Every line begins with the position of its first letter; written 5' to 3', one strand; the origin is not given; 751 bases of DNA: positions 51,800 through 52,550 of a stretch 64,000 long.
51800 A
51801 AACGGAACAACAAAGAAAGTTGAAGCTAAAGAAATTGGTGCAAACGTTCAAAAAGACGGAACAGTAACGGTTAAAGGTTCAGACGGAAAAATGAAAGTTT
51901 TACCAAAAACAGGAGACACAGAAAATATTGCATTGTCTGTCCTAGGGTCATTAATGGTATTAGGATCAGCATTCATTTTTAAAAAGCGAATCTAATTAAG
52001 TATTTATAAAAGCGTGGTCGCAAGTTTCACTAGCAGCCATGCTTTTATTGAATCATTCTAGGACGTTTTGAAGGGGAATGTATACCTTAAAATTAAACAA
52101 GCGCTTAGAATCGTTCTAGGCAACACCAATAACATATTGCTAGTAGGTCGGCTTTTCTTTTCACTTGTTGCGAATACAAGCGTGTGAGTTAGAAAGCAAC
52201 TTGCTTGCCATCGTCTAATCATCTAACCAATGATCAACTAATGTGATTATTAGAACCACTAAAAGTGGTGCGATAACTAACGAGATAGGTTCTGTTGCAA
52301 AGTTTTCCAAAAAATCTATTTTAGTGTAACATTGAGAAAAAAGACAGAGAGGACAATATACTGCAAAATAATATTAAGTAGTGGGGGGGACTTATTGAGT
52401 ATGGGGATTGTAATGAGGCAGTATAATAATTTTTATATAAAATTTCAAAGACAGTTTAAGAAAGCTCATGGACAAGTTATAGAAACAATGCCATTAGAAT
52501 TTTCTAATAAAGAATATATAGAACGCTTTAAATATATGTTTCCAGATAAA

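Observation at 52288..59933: Defence island delimited by a solo IS1216 IR and a complete IS1216: an IS6-mobilised cargo module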

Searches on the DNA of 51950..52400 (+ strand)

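Call 18: search_dna_similar(query=window:51950-52287:+, collection=plasmids, mode=distant, max_rows=30)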
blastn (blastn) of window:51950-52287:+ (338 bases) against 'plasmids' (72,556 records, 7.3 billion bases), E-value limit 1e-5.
Records with a match: 294; places in all: 332; records where one place covers at least 80% of the query: 6.
Best place of each record, by identity: >=99% 1; 95-99% 74; 90-95% 23; 80-90% 68; 60-80% 128.
By first word of the organism name: Enterococcus 262; Vagococcus 9; Lactococcus 9; Ligilactobacillus 5; Streptococcus 4; Clostridium 2; Listeria 1; Bacillus 1; Jeotgalibaca 1.
By predicted mobility (MOB-suite, as given by PLSDB): non-mobilizable 106; conjugative 104; mobilizable 84.
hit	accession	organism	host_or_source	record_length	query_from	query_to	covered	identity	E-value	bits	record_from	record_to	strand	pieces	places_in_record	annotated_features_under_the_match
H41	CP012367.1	Enterococcus durans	-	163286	1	338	100%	94.1%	1e-144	518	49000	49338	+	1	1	peptidase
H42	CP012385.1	Enterococcus durans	-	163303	1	338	100%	94.1%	1e-144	518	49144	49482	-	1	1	peptidase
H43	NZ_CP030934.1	Enterococcus gilvus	cow,milk,milk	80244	1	338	100%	93.0%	2e-67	508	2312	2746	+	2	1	LPXTG cell wall anchor domain-containing protein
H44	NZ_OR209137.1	Enterococcus faecium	-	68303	1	338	100%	92.4%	3e-65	494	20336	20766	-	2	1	type I toxin-antitoxin system Fst family toxin | LPXTG cell wall anchor domain-containing protein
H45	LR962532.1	Enterococcus faecalis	-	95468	1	338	100%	91.0%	1e-63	473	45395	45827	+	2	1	none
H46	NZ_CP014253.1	Listeria monocytogenes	food,fire pearl white nectarine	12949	1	338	100%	90.4%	1e-62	460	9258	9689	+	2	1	type I toxin-antitoxin system Fst family toxin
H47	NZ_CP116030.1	Enterococcus casseliflavus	culture,feces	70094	1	265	78%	89.3%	1e-76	355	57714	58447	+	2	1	LPXTG cell wall anchor domain-containing protein | type I toxin-antitoxin system Fst family toxin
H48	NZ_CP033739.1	Enterococcus sp. FDAARGOS_553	Homo sapiens,clinical isolate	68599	1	265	78%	88.9%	1e-75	350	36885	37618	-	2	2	endo-1,4-beta-xylanase | type I toxin-antitoxin system Fst family toxin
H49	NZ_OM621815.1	Enterococcus casseliflavus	-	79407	1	265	78%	88.9%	1e-75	350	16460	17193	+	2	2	endo-1,4-beta-xylanase | type I toxin-antitoxin system Fst family toxin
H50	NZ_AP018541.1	Enterococcus faecalis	-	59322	1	185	55%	95.7%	2e-78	298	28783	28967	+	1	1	LPXTG cell wall anchor domain-containing protein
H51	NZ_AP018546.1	Enterococcus faecalis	Homo sapiens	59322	1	185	55%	95.7%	2e-78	298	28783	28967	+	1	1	LPXTG cell wall anchor domain-containing protein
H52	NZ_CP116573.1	Enterococcus faecalis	Bos taurus,whole organism,fecal sample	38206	1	185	55%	95.7%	2e-78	298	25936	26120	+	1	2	LPXTG cell wall anchor domain-containing protein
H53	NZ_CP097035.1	Enterococcus faecalis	whole organism,pet food (BARF)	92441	1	185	55%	91.9%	5e-68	265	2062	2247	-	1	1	LPXTG cell wall anchor domain-containing protein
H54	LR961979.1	Enterococcus faecalis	-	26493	1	185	55%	91.9%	1e-68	267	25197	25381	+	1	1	record has no annotation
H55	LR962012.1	Enterococcus faecalis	-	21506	1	185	55%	91.9%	1e-68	267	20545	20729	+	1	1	record has no annotation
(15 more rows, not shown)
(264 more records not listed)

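Call 20: get_annotated_region(hit=H44, flank=4000)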
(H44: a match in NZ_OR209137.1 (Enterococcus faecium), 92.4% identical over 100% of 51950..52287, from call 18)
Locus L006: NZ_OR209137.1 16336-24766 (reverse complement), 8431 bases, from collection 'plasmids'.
description: Enterococcus faecium strain V662 plasmid pV662optrA, complete sequence
organism: Enterococcus faecium (NCBI taxid 1352)
taxonomy: Bacteria; Bacillota; Bacilli; Lactobacillales; Enterococcaceae; Enterococcus; Enterococcus faecium
host: -; source: -; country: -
typing (MOB-suite, as given by PLSDB): conjugative; replicon rep_cluster_183; relaxase MOBQ,MOBV; mating-pair formation MPF_T
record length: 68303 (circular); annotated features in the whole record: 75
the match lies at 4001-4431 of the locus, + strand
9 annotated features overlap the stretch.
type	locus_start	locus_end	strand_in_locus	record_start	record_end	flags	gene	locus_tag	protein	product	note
CDS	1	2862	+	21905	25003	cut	-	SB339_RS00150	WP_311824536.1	type I restriction endonuclease subunit R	-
CDS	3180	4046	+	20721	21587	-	-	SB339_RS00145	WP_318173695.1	LPXTG cell wall anchor domain-containing protein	-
CDS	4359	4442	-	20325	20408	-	-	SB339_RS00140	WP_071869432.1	type I toxin-antitoxin system Fst family toxin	-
CDS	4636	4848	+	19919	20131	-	-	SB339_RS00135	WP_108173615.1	helix-turn-helix transcriptional regulator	-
CDS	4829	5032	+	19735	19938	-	-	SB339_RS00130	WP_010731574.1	hypothetical protein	-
CDS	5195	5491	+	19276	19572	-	-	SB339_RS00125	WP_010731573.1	bacteriocin immunity protein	-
CDS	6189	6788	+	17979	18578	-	-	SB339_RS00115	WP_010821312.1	tyrosine-type recombinase/integrase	GO:0015074 - DNA integration [Evidence IEA]; GO:0006310 - DNA recombination [Evidence IEA]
CDS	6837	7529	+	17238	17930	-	-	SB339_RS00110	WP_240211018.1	hypothetical protein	-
CDS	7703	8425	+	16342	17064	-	-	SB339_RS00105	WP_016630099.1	toll/interleukin-1 receptor domain-containing protein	GO:0007165 - signal transduction [Evidence IEA]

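Call 21: get_annotated_region(hit=H41, flank=4000)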
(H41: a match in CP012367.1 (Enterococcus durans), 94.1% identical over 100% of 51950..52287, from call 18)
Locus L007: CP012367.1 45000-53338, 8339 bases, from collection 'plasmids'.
description: Enterococcus durans strain KLDS6.0933 plasmid unnamed 1, complete sequence
organism: Enterococcus durans (NCBI taxid 53345)
taxonomy: Bacteria; Bacillota; Bacilli; Lactobacillales; Enterococcaceae; Enterococcus; Enterococcus durans
host: -; source: -; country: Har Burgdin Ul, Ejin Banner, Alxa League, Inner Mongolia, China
typing (MOB-suite, as given by PLSDB): non-mobilizable; replicon rep_cluster_893
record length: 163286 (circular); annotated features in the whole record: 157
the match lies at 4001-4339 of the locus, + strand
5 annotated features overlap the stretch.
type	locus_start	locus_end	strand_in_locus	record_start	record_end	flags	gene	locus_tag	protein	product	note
CDS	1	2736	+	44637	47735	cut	-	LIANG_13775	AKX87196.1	DEAD/DEAH box helicase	-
CDS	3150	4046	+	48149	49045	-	-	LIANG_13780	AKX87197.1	peptidase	-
CDS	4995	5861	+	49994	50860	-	-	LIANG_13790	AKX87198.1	hypothetical protein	-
CDS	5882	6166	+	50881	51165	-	-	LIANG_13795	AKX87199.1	transposase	-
CDS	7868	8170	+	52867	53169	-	-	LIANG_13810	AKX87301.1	bacteriocin transporter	-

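Call 22: get_annotated_region(hit=H46, flank=3000)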
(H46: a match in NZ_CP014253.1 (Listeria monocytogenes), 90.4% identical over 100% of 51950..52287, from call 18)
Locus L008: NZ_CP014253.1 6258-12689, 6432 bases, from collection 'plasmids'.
description: Listeria monocytogenes strain CFSAN023459 plasmid CFSAN023459_01, complete sequence
organism: Listeria monocytogenes (NCBI taxid 1639)
taxonomy: Bacteria; Bacillota; Bacilli; Bacillales; Listeriaceae; Listeria; Listeria monocytogenes
host: -; source: food,fire pearl white nectarine; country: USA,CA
typing (MOB-suite, as given by PLSDB): non-mobilizable
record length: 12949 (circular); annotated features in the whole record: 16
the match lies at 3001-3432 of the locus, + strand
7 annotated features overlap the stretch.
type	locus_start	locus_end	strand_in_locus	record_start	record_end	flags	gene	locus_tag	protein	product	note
CDS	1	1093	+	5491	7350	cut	-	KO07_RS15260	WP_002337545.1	heavy metal translocating P-type ATPase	-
CDS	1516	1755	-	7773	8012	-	-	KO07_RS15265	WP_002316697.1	hypothetical protein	-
CDS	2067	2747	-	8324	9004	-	-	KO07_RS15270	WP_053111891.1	IS6-like element IS1216 family transposase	GO:0006313 - DNA transposition [Evidence IEA]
CDS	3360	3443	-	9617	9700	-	-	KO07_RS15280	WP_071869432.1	type I toxin-antitoxin system Fst family toxin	-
CDS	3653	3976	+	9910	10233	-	-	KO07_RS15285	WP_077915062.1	helix-turn-helix transcriptional regulator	-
CDS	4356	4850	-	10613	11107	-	-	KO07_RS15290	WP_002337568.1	ATP-binding protein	-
CDS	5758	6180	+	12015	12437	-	-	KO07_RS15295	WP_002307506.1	cupin domain-containing protein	-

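Call 30: search_rna_families(source=window, start=52050, end=52400, threshold=gathering, show_alignments=1)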
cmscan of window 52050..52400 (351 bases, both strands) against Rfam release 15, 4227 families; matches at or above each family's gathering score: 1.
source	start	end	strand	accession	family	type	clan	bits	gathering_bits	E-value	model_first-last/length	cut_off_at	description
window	52157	52307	-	RF02848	RefB11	Gene; sRNA;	-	100.7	54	3.1e-21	1-167/167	no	Enterococcus sRNA B11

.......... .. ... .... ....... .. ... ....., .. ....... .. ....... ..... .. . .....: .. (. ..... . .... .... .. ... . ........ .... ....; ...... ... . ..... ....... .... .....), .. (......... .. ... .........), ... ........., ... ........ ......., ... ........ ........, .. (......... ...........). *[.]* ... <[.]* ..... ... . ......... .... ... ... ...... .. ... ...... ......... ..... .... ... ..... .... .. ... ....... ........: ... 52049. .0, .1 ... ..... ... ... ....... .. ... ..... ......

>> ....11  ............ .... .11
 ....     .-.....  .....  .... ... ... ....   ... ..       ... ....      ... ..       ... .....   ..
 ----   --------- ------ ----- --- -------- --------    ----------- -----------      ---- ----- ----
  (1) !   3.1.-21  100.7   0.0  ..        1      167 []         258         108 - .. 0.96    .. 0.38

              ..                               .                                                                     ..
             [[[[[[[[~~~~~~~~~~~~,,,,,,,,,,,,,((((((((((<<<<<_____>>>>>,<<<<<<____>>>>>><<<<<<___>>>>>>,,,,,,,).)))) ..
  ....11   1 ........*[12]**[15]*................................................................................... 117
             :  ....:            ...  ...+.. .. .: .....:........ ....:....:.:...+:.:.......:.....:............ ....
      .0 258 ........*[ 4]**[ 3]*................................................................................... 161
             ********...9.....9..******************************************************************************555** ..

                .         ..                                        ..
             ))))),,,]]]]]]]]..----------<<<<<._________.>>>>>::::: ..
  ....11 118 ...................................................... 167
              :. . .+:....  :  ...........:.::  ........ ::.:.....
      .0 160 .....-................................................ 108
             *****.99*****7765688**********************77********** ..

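Call 80: search_dna_similar(query=window:52248-52306:+, collection=plasmids, mode=distant, max_rows=15, max_evalue=0.001)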
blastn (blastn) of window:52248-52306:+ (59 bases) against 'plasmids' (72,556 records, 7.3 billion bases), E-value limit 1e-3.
Records with a match: 15; places in all: 15; records where one place covers at least 80% of the query: 4.
Best place of each record, by identity: 95-99% 6; 90-95% 5; 80-90% 2; 60-80% 2.
By first word of the organism name: Enterococcus 9; Vagococcus 4; Listeria 1; Jeotgalibaca 1.
By predicted mobility (MOB-suite, as given by PLSDB): non-mobilizable 12; conjugative 2; mobilizable 1.
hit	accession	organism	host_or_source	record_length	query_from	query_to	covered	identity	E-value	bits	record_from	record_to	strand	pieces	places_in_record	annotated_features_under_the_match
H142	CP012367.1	Enterococcus durans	-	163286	1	58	98%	98.3%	1e-19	101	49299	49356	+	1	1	none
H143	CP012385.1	Enterococcus durans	-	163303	1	58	98%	98.3%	1e-19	101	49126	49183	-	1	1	none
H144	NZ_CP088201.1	Enterococcus faecalis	Sus scrofa domesticus,whole ...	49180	1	59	100%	79.7%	2e-5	54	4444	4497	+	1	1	none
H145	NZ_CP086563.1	Enterococcus faecalis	mixed culture,rectal swab samples of pig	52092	1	58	98%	75.8%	2e-4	51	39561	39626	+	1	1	hypothetical protein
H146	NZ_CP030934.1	Enterococcus gilvus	cow,milk,milk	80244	1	40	68%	97.5%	7e-10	69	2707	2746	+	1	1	none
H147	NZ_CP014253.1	Listeria monocytogenes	food,fire pearl white nectarine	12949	1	40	68%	97.5%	7e-10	69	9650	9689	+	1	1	type I toxin-antitoxin system Fst family toxin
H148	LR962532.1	Enterococcus faecalis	-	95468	1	40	68%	97.5%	7e-10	69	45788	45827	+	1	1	none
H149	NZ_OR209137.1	Enterococcus faecium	-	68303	1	40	68%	97.5%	7e-10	69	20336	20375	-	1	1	type I toxin-antitoxin system Fst family toxin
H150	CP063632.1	Enterococcus faecium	Homo sapiens,rectal swab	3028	11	55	76%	84.8%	7e-4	49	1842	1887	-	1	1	type I toxin-antitoxin system Fst family toxin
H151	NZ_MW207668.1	Enterococcus faecium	-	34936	1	40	68%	90.0%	4e-6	55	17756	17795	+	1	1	type I toxin-antitoxin system Fst family toxin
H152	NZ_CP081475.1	Vagococcus fluvialis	Hymeniacidon perlevis,isolate,marine ...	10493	1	40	68%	90.0%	4e-6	55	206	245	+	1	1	type I toxin-antitoxin system Fst family toxin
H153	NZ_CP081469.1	Vagococcus fluvialis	Halichondria panicea,isolate,marine ...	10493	1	40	68%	90.0%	4e-6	55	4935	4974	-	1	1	type I toxin-antitoxin system Fst family toxin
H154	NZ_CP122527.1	Vagococcus fluvialis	chicken,mixed culture,cloacal swab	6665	1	40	68%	90.0%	4e-6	55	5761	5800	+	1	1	type I toxin-antitoxin system Fst family toxin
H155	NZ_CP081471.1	Vagococcus fluvialis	Hymeniacidon perlevis,isolate,marine ...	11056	1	38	64%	92.1%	4e-6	56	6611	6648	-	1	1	type I toxin-antitoxin system Fst family toxin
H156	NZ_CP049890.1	Jeotgalibaca porci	pig,mono bacterial isolate,liquid joint ...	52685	1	39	66%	87.2%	7e-4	49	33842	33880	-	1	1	type I toxin-antitoxin system Fst family toxin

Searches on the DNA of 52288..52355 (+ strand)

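Call 26: search_dna_similar(query=window:52288-52355:+, collection=plasmids, mode=near, max_rows=40, rows=spread)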
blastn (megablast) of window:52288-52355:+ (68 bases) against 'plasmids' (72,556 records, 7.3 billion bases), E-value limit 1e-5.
Records with a match: 876; places in all: 1910; records where one place covers at least 80% of the query: 872.
Best place of each record, by identity: >=99% 17; 95-99% 855; 90-95% 3; 80-90% 1.
By first word of the organism name: Enterococcus 415; Lactococcus 342; Listeria 68; Lactiplantibacillus 25; Pediococcus 16; Leuconostoc 2; Streptococcus 2; Lentilactobacillus 1; Lacticaseibacillus 1; Limosilactobacillus 1; and 3 more.
By predicted mobility (MOB-suite, as given by PLSDB): mobilizable 427; conjugative 284; non-mobilizable 165.
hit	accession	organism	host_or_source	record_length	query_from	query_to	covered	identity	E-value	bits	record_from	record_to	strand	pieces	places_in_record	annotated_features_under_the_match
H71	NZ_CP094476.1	Lactococcus lactis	kefir grains,pure culture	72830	1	68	100%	100.0%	2e-27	126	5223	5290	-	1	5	none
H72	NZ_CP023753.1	Listeria monocytogenes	food product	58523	1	68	100%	98.5%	1e-25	121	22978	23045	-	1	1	none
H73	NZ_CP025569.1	Listeria monocytogenes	-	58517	1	68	100%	98.5%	1e-25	121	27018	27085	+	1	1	none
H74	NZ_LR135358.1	Enterococcus faecium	-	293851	1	68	100%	98.5%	1e-25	121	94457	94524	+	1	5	YfbU family protein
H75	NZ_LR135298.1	Enterococcus faecium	-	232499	1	68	100%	98.5%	1e-25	121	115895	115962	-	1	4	recombinase family protein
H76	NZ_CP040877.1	Enterococcus faecium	Homo sapiens,cell culture,feces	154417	1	68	100%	98.5%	1e-25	121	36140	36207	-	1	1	none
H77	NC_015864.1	Lactococcus lactis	-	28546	1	68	100%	98.5%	1e-25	121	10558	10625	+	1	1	none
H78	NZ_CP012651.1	Lactiplantibacillus plantarum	mixed culture,faecal sample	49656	1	68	100%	98.5%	1e-25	121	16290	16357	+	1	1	IS6-like element ISS1N family transposase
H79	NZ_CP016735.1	Lactococcus lactis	Single cell,Dairy fermentation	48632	1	68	100%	98.5%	1e-25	121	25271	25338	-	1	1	none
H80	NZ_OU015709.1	Enterococcus faecium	Homo sapiens,Inguinal/Rectal swab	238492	1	68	100%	98.5%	1e-25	121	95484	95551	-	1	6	hypothetical protein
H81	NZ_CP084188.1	Lactococcus lactis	-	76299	1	68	100%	98.5%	1e-25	121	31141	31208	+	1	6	none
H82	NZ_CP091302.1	Enterococcus faecium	Homo sapiens,Fecal Swap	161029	1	68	100%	98.5%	1e-25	121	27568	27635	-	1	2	hypothetical protein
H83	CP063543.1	Enterococcus faecium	Homo sapiens,rectal swab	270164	1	68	100%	98.5%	1e-25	121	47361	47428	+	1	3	hypothetical protein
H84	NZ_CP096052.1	Enterococcus faecium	nursery pig,cell culture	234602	1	68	100%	98.5%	1e-25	121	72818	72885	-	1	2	none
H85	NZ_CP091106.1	Lactococcus lactis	cell culture,Cork university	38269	1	68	100%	98.5%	1e-25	121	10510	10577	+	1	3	none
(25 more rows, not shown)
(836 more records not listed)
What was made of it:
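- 52288..52355 (+): 68-bp stub: the transposase-proximal (left) end of an ISS1-type IS6 element, including the 19-bp terminal repeat. The 68 bp occur in 876 plasmid records, one of which annotates an ISS1N-family transposase under the match (call 26).
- The 68 bp occur in 876 plasmids, and one record annotates an ISS1N-family transposase under the match (call 26).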
